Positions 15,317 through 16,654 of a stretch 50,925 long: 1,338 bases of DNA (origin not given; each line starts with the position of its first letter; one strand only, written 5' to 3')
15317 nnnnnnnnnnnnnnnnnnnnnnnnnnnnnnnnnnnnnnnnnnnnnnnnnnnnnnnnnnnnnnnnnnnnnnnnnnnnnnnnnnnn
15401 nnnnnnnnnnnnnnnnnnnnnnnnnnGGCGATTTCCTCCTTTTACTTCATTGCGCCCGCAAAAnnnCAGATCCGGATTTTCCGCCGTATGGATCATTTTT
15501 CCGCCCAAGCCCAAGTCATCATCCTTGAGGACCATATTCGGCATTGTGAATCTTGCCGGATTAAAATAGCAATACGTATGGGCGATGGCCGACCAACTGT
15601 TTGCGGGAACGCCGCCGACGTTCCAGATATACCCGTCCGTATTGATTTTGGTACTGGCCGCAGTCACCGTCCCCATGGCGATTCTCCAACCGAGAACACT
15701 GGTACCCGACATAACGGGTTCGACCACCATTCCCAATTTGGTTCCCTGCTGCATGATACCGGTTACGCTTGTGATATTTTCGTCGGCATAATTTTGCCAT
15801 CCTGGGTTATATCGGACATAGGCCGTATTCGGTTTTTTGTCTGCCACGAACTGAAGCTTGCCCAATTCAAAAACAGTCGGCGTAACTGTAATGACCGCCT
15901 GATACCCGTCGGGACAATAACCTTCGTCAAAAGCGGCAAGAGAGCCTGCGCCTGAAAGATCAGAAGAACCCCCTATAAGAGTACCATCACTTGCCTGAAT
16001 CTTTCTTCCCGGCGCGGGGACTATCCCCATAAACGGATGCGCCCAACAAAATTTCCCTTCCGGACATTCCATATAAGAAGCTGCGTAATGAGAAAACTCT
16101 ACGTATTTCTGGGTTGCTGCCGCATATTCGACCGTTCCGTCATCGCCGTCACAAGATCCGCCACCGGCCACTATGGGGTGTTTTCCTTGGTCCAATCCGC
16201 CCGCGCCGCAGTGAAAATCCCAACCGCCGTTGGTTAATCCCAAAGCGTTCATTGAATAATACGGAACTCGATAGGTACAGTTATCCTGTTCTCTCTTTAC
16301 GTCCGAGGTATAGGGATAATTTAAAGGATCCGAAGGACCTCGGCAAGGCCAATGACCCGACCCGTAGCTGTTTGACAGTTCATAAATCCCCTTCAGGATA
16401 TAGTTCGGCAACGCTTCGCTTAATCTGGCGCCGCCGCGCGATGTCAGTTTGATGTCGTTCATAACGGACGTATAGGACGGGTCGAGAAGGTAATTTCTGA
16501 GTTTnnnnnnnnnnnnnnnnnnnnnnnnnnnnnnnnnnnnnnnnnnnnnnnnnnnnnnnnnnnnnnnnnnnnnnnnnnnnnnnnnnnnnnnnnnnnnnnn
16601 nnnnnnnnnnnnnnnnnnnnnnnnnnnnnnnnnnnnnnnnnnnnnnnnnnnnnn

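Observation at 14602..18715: Orphan two-gene module: a 1083-aa PilV/shufflon-N-like type IV pilin with a large unrecognised extension, plus a membrane-anchored partner, with no pilus machinery in the window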

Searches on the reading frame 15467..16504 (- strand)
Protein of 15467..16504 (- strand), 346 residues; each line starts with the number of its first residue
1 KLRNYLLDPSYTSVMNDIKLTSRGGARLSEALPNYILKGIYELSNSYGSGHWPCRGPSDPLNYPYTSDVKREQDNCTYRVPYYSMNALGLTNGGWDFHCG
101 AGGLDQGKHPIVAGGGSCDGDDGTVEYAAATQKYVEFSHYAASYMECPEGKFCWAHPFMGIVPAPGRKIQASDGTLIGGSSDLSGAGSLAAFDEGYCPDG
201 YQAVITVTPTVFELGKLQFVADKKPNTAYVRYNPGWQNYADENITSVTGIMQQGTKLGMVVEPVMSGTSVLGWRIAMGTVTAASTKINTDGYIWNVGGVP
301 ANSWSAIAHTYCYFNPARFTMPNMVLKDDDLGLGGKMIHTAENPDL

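Call 84: search_protein_representatives(alignment_id=A6)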
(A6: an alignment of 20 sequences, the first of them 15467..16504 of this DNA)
Query: 20 sequences, 322 profile positions. Proteins with E-value up to 0.001 (for the whole library): 376; up to 1e-10: 314; up to 1e-30: 41. The best 150 are listed.
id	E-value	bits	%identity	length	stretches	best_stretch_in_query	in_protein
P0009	2.2e-145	500.4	-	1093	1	1-320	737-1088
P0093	8.2e-138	475.5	-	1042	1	1-319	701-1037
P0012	1.0e-137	475.2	-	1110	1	1-318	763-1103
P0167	1.4e-137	474.8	-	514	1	1-315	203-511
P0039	1.2e-136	471.7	-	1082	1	1-320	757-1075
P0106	8.0e-136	469.0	-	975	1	1-317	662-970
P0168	1.6e-135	468.0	-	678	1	1-315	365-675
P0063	1.5e-131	455.0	-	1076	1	1-320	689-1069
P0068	4.2e-131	453.5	-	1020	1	1-320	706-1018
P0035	8.9e-131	452.4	-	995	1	1-302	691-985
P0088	1.4e-130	451.7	-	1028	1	1-319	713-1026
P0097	1.0e-129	448.9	-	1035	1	1-317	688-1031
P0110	1.7e-129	448.2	-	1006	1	1-320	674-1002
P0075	2.7e-127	440.9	-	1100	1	1-320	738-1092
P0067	9.7e-127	439.1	-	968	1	1-318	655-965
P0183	1.4e-72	261.1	-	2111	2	1-210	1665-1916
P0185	1.1e-69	251.6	-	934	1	3-300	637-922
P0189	5.7e-46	173.7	-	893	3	3-74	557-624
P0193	4.6e-29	118.1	-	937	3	1-49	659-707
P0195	1.3e-28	116.6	-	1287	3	1-49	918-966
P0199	7.0e-27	111.0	-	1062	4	1-49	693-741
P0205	3.4e-26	108.7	-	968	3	1-56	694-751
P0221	1.5e-24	103.3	-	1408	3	1-64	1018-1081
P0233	3.5e-24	102.1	-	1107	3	3-48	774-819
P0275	1.9e-22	96.4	-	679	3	2-43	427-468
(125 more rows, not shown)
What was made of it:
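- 16346..16492 (-): Signature motif, residues 742-790: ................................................, with Cys791 immediately after. It is the best-matching stretch in most of the distant relatives listed among the 376 representative clusters (call 84).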

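Call 86: list_cluster_members(proteins=[P0183, P0189, P0193, P0195, P0199, P0205, P0221, P0275, P0185, P0233])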
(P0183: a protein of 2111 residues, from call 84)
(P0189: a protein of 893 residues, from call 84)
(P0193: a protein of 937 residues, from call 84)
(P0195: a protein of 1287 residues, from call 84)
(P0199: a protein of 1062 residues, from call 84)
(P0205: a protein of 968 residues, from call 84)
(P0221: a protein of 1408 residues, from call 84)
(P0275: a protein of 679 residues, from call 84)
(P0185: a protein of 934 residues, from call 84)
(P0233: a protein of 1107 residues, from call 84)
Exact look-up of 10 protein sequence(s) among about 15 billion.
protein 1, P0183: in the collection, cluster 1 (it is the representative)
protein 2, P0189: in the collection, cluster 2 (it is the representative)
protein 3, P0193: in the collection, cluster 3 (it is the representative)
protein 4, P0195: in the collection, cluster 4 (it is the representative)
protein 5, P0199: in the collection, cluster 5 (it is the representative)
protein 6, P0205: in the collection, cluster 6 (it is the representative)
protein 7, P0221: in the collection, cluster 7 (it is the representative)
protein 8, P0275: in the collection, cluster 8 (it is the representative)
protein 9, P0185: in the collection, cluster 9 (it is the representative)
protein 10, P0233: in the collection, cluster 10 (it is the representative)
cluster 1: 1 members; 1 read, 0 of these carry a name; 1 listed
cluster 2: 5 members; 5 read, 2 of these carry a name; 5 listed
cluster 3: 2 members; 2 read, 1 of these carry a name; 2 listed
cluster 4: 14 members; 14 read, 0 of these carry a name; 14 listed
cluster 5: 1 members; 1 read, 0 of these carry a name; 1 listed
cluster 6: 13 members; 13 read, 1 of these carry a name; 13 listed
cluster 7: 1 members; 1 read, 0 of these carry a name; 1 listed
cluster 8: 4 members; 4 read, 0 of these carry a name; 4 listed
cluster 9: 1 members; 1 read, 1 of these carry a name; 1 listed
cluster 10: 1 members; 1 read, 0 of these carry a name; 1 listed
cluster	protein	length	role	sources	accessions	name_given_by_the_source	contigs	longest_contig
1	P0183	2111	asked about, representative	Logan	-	-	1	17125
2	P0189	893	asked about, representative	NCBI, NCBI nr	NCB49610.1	MAG: hypothetical protein EOM53_02890 [Alphaproteobacteria bacterium] | hypothetical protein [Alphaproteobacteria bacterium]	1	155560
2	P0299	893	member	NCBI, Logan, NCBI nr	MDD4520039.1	MAG: hypothetical protein PHI50_04045 [Alphaproteobacteria bacterium] | hypothetical protein [Alphaproteobacteria bacterium]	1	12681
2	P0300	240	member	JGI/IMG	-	-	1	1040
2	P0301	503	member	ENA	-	-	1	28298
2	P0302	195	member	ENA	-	-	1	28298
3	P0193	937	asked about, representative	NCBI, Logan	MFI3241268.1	MAG: hypothetical protein R3Y43_01725 [Alphaproteobacteria bacterium]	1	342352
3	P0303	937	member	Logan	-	-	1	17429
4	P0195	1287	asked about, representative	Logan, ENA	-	-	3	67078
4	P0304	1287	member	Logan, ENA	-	-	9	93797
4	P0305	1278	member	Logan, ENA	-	-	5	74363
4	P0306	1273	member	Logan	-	-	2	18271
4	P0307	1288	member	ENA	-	-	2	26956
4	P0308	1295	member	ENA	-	-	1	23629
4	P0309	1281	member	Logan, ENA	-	-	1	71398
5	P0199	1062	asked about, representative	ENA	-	-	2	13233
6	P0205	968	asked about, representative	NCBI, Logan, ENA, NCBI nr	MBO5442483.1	MAG: hypothetical protein J6A33_01695 [Alphaproteobacteria bacterium] | hypothetical protein [Alphaproteobacteria bacterium]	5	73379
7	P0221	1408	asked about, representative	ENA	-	-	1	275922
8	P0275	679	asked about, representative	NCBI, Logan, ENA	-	-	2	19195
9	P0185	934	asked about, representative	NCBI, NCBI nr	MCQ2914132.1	MAG: shufflon system plasmid conjugative transfer pilus tip adhesin PilV ... | shufflon system plasmid conjugative transfer pilus tip adhesin PilV [Alphaproteobacteria ...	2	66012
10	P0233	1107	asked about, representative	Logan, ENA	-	-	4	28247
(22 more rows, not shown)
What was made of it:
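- On PilV / Shufflon_N type IVb minor pilin: P0185 is named PilV by NCBI (call 86).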

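Call 87: find_encoding_contigs(protein=P0185, flank=10000, max_places=2)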
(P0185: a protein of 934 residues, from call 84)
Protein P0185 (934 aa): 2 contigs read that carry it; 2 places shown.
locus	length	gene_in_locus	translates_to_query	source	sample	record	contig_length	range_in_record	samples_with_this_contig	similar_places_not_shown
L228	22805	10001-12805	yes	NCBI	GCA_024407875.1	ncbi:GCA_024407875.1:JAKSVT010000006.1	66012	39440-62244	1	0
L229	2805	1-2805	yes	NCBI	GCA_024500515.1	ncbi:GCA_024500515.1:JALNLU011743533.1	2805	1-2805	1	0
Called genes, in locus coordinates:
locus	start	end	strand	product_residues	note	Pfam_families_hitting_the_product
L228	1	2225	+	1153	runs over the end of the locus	-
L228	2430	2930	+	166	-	PF02559:CarD_TRCF_RID, PF21095:CarD_C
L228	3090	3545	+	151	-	PF09424:YqeY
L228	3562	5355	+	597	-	PF01807:Zn_ribbon_DnaG, PF08275:DNAG_N, PF01751:Toprim, PF13155:Toprim_2, PF13662:Toprim_4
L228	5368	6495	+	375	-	PF01663:Phosphodiest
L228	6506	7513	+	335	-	PF01636:APH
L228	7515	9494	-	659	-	PF00912:Transgly, PF00905:Transpeptidase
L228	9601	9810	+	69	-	-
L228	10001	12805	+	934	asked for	-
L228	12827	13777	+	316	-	-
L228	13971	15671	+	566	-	PF00575:S1 (weak), PF13509:S1_2 (faint), PF24685:OB_RRP5_4th (faint), PF00575:S1, PF21710:Spt6_S1 (faint), PF00575:S1, PF23459:S1_RRP5 (weak), PF00575:S1, +1 more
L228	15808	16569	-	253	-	PF02230:Abhydrolase_2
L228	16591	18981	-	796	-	PF01588:tRNA_bind, PF03483:B3_4, PF03484:B5, PF17759:tRNA_synthFbeta, PF03147:FDX-ACB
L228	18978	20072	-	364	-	PF02912:Phe_tRNA-synt_N, PF01409:tRNA-synt_2d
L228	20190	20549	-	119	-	PF00453:Ribosomal_L20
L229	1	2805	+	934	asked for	?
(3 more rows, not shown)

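Call 88: find_encoding_contigs(protein=P0221, flank=10000, max_places=2)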
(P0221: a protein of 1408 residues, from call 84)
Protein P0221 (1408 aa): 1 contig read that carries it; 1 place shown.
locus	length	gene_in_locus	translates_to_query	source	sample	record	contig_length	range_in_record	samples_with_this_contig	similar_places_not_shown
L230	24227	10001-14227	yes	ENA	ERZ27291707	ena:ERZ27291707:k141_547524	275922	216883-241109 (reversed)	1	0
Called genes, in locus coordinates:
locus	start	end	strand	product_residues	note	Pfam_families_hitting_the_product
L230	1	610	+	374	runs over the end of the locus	PF00226:DnaJ, PF01556:DnaJ_C, PF15777:Anti-TRAP (faint), PF27659:CHP02642 (faint), PF00684:DnaJ_CXXCXGXG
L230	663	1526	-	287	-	-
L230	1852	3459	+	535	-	PF00884:Sulfatase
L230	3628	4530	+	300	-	-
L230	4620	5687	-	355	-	PF01613:Flavin_Reduct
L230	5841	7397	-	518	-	PF00883:Peptidase_M17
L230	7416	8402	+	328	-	PF01300:Sua5_yciO_yrdC, PF03481:Sua5_C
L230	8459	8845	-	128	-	PF01638:HxlR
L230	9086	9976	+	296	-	-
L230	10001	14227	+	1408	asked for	-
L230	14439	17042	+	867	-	PF02446:Glyco_hydro_77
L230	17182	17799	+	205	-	-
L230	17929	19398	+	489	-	PF01336:tRNA_anti-codon, PF00152:tRNA-synt_2, PF01409:tRNA-synt_2d (faint)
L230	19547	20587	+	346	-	PF13524:Glyco_trans_1_2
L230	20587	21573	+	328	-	-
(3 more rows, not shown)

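Call 93: search_solved_structures(query=A6, max_evalue=10)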
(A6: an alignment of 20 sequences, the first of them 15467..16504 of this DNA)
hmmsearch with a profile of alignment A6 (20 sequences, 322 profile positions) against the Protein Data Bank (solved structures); distinct sequences matched with E-value up to 10: 1.
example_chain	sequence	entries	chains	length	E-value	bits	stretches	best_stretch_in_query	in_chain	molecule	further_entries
3gbz_A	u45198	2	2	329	0.12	14.8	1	137-241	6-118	Kinase, CMGC CDK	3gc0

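Call 102: search_protein_families(library=pfam, alignment_id=A7, max_evalue=0.01)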
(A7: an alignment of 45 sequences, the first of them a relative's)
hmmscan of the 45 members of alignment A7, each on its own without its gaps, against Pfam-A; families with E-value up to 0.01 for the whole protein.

A. member 1, P0175 (1023 aa): 3 families
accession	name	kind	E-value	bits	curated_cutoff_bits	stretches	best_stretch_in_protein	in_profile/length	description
PF04790.18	Sarcoglycan_1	-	1.6e-06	28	32.5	1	459-520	164-229/259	Sarcoglycan complex subunit protein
PF12059.13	DUF3540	-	0.00043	20.7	27.9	1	468-536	58-126/199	Protein of unknown function (DUF3540)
PF10106.14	DUF2345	-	0.0011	19.3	30.7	1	454-513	87-146/151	Uncharacterized protein conserved in bacteria (DUF2345)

B. families by the number of members that match (of 45 scanned): 11 families
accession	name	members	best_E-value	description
PF04917.17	Shufflon_N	6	1.7e-13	Bacterial shufflon protein, N-terminal constant region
PF10106.14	DUF2345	4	8e-06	Uncharacterized protein conserved in bacteria (DUF2345)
PF04519.19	Bactofilin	3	3.9e-08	Polymer-forming cytoskeletal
PF04790.18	Sarcoglycan_1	2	1.6e-06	Sarcoglycan complex subunit protein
PF13306.12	LRR_5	1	3.1e-89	BspA type Leucine rich repeat region (6 copies)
PF13855.12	LRR_8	1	3.3e-11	Leucine rich repeat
PF03961.19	FapA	1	0.00012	Flagellar Assembly Protein A beta solenoid domain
PF12059.13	DUF3540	1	0.00043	Protein of unknown function (DUF3540)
PF22692.1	LlgE_F_G_D1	1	0.0022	Flagellar hook protein FlgE/F/G D1 domain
PF16152.10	DUF4860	1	0.0045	Domain of unknown function (DUF4860)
PF25084.1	LbH_EIF2B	1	0.0065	EIF2B subunit epsilon LbH domain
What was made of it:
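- On PilV / Shufflon_N type IVb minor pilin: In the wider family 6 of 45 hit, with a best E-value of 1.7e-13 (call 102).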
